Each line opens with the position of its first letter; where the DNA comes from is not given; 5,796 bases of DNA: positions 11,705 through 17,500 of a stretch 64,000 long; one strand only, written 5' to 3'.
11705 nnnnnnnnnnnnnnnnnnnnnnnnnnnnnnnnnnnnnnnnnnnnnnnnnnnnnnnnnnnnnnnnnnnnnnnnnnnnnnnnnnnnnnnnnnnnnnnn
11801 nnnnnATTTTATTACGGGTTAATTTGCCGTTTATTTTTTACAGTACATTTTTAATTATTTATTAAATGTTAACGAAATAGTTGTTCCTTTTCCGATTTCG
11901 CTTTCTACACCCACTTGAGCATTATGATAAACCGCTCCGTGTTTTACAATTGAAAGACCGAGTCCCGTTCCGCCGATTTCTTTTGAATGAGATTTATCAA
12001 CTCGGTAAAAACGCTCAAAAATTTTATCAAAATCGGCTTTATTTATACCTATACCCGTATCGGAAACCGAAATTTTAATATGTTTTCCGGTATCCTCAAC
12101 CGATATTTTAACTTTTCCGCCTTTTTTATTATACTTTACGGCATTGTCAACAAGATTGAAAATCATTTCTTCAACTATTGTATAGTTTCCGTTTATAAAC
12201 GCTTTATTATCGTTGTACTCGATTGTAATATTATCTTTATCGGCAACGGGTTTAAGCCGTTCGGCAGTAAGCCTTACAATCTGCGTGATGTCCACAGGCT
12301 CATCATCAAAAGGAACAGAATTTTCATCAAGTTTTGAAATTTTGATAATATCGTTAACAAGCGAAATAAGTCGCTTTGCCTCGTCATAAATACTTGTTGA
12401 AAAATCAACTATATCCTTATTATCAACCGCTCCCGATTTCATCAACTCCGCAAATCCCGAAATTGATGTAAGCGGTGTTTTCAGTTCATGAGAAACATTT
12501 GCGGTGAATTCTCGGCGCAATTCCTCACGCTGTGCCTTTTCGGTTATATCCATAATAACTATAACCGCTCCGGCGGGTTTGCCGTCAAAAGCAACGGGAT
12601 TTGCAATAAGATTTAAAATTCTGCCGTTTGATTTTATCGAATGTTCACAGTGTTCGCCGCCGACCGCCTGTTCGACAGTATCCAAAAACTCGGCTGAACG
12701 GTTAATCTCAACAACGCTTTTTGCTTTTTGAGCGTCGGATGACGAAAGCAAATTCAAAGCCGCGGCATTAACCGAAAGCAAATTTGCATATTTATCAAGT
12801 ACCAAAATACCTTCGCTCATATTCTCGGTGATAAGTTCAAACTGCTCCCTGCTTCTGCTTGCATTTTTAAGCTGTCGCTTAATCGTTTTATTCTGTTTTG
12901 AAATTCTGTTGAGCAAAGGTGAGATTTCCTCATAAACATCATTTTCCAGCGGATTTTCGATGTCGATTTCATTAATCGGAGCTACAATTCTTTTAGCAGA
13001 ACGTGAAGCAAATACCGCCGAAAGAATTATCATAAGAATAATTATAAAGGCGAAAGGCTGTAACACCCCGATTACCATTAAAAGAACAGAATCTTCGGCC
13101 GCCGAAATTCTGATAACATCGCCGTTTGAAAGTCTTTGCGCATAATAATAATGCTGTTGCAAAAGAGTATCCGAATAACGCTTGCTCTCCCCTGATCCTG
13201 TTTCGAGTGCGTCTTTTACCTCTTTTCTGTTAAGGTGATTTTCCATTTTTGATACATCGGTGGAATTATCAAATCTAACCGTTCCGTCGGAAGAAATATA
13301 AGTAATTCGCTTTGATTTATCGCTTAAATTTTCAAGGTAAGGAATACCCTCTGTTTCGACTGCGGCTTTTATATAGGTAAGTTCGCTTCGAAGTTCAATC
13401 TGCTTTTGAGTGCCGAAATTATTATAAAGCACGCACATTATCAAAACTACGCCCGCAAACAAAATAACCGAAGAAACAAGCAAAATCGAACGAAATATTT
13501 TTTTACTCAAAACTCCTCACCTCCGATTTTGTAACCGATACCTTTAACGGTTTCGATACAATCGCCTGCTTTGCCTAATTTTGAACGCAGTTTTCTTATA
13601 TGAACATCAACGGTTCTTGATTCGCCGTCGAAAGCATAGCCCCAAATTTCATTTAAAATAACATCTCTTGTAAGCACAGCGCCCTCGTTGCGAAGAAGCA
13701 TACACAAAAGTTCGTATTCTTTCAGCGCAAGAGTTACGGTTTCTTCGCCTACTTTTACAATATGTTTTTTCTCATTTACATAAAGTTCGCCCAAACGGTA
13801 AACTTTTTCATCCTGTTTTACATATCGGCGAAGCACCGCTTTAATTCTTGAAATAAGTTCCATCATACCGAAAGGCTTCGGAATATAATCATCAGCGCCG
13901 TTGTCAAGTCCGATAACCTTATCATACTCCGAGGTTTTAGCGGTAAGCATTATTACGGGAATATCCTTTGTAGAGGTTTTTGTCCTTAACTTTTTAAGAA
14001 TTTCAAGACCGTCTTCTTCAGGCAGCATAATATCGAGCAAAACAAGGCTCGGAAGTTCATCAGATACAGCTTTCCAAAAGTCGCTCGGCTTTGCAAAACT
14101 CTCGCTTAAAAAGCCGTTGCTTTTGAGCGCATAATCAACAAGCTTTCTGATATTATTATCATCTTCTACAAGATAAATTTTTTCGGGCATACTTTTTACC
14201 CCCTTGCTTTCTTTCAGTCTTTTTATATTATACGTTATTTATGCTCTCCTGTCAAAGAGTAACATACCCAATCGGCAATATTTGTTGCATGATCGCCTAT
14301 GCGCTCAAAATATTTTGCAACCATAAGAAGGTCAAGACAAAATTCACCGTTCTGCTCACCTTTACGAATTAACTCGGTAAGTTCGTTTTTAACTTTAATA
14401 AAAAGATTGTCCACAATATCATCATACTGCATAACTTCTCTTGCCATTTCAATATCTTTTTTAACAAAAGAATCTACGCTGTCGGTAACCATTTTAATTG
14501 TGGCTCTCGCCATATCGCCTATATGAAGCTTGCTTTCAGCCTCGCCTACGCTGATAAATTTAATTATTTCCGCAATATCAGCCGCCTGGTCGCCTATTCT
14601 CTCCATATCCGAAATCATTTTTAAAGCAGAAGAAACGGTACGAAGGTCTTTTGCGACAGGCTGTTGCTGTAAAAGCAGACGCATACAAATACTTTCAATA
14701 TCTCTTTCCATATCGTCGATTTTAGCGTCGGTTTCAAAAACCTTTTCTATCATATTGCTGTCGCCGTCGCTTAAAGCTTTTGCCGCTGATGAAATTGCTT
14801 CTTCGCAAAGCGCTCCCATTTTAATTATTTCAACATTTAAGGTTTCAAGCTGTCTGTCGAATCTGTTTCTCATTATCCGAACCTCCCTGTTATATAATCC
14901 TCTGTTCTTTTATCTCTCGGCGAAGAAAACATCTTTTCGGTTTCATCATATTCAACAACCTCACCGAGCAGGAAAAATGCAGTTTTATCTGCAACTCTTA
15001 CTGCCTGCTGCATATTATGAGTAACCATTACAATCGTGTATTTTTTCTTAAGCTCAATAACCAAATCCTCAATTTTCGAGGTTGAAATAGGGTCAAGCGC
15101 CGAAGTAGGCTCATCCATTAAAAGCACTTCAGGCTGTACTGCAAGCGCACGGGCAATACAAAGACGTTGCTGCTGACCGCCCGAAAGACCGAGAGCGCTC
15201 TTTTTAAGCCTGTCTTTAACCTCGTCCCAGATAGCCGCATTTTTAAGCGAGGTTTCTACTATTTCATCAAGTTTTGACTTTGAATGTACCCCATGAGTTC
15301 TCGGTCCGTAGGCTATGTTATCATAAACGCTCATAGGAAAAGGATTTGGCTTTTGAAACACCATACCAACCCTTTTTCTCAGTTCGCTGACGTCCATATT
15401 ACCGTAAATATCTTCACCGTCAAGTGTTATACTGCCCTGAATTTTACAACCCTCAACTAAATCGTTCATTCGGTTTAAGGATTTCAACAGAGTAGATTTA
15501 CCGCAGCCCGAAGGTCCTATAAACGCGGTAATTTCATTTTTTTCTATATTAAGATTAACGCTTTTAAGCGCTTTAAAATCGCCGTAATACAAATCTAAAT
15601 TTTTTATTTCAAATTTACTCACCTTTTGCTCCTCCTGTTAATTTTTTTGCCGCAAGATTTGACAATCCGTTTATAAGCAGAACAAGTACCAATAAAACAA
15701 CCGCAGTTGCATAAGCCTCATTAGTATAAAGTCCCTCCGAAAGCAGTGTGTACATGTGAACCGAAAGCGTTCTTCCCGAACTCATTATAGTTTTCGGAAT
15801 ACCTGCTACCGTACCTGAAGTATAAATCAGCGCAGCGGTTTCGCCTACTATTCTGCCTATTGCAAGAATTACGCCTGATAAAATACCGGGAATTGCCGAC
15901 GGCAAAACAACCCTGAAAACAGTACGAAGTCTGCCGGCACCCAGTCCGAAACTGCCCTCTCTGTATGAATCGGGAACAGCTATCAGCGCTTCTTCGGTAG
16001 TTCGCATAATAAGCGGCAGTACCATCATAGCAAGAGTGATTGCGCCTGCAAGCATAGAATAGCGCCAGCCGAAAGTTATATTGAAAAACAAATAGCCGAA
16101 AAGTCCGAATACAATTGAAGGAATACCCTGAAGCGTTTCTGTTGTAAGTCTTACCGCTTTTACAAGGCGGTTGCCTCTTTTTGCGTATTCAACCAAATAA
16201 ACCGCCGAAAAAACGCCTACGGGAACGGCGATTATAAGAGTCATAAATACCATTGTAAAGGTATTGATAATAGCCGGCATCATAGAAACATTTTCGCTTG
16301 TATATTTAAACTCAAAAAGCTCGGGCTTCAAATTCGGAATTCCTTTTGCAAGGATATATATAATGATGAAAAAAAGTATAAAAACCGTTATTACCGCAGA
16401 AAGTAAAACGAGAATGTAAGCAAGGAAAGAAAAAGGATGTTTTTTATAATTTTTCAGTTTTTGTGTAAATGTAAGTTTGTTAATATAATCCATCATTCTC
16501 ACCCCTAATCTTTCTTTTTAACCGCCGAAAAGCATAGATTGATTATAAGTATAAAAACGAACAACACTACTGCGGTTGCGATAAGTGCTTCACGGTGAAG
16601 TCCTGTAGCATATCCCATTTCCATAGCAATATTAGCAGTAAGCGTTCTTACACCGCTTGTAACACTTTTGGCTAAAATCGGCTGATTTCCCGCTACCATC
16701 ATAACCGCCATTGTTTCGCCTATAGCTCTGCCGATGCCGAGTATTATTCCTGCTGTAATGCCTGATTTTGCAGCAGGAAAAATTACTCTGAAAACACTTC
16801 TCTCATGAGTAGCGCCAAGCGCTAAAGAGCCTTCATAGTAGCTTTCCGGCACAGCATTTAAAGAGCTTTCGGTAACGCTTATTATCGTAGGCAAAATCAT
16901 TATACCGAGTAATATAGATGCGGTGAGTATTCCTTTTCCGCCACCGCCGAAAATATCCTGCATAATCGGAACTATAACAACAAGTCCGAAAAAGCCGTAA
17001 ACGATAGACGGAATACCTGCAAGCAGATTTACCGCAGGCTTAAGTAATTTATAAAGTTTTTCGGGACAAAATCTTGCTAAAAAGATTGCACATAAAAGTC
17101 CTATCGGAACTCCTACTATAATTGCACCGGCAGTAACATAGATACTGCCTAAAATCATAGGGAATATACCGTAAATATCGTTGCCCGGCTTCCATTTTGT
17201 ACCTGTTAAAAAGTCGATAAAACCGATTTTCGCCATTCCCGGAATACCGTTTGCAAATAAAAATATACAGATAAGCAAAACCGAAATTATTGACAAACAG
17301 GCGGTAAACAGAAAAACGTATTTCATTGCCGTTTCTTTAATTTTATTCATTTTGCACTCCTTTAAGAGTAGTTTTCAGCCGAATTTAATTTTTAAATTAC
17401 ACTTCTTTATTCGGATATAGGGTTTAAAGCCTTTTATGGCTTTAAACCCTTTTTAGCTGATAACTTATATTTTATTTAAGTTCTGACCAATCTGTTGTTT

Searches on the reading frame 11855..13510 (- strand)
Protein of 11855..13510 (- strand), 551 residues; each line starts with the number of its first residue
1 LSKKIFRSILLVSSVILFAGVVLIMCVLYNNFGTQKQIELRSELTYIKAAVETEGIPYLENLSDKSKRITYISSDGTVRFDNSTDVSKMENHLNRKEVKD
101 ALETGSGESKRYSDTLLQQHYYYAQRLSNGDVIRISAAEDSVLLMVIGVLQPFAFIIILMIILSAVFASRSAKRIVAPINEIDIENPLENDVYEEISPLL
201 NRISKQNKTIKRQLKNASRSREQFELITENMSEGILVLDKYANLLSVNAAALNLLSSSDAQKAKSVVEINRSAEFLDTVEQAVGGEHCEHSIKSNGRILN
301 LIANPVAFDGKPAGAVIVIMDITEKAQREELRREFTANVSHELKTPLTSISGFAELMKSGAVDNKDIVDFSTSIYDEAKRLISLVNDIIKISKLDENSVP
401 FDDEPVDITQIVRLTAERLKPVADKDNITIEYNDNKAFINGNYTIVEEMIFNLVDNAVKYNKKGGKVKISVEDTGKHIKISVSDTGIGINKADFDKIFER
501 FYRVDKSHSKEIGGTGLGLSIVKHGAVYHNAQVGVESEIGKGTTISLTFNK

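Call 40: search_protein_families(library=pfam, max_evalue=0.000001, proteins=[window:11855-13510:-])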
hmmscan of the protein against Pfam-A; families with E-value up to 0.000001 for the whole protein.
window:11855-13510:- (551 aa): 3 families
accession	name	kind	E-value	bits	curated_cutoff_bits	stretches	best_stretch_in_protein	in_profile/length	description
PF02518.31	HATPase_c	-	3.4e-28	98.7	26.4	1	445-549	5-107/111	Histidine kinase-, DNA gyrase B-, and HSP90-like ATPase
PF00512.31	HisKA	-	5.1e-18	65.3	26.9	1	332-396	2-65/66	His Kinase A (phospho-acceptor) domain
PF13589.12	HATPase_c_3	-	8e-07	29.6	25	0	444-520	2-78/137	Histidine kinase-, DNA gyrase B-, and HSP90-like ATPase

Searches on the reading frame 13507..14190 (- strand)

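Call 40: search_protein_families(library=pfam, max_evalue=0.000001, proteins=[window:13507-14190:-])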
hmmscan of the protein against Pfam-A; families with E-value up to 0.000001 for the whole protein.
window:13507-14190:- (227 aa): 2 families
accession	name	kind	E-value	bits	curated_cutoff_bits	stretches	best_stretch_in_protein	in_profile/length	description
PF00486.34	Trans_reg_C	-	8.5e-26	90.3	26.2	1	150-221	2-76/77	Transcriptional regulatory protein, C terminal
PF00072.30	Response_reg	-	1.6e-24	86.6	30.2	1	5-117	1-111/111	Response regulator receiver domain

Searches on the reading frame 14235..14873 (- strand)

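Call 40: search_protein_families(library=pfam, max_evalue=0.000001, proteins=[window:14235-14873:-])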
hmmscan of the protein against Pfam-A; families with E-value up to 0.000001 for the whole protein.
window:14235-14873:- (212 aa): 1 family
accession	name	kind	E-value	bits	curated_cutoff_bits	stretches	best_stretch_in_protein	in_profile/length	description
PF01895.24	PhoU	-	9.9e-50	167.3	23.5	2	16-104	1-89/89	PhoU domain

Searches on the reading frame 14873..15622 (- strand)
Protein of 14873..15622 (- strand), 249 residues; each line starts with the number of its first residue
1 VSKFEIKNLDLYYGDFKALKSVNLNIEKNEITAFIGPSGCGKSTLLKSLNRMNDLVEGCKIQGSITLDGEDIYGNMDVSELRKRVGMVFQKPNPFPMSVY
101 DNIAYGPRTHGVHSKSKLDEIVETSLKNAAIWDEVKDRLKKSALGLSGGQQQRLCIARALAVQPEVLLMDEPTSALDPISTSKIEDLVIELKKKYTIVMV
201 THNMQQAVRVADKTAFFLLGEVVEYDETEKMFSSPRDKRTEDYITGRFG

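Call 39: search_protein_families(library=pfam, max_evalue=0.000001, proteins=[window:14873-15622:-])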
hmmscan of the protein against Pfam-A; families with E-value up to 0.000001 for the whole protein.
window:14873-15622:- (249 aa): 3 families
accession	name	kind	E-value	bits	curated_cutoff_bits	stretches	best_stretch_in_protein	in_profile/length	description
PF00005.33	ABC_tran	-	3.6e-35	122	25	1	19-174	1-137/137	ABC transporter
PF13304.12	AAA_21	-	3.4e-12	47.5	27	0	120-204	212-300/304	AAA domain, putative AbiEii toxin, Type IV TA system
PF02463.25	SMC_N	-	2.4e-08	34.1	40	0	14-208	8-203/220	RecF/RecN/SMC N terminal domain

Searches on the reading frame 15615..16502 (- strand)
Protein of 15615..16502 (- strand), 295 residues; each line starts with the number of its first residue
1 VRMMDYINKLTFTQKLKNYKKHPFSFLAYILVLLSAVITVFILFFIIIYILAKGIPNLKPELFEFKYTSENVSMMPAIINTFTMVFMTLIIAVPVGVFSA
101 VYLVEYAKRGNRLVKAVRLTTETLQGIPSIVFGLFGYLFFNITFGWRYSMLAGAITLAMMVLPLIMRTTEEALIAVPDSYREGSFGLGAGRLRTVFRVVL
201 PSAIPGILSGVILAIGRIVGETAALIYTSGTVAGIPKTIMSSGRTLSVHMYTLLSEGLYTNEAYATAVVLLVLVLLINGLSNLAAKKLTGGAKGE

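Call 39: search_protein_families(library=pfam, max_evalue=0.000001, proteins=[window:15615-16502:-])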
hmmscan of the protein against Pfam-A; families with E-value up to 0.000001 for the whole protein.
window:15615-16502:- (295 aa): 1 family
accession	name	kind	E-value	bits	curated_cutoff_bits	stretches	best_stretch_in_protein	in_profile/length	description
PF00528.27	BPD_transp_1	-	2.1e-23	83.4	26.4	1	92-286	1-180/184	Binding-protein-dependent transport system inner membrane component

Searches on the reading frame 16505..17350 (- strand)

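Call 39: search_protein_families(library=pfam, max_evalue=0.000001, proteins=[window:16505-17350:-])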
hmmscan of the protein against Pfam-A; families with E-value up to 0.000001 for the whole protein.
window:16505-17350:- (281 aa): 1 family
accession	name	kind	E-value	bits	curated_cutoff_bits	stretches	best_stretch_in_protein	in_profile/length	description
PF00528.27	BPD_transp_1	-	4.7e-21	75.8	26.4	1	81-275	2-176/184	Binding-protein-dependent transport system inner membrane component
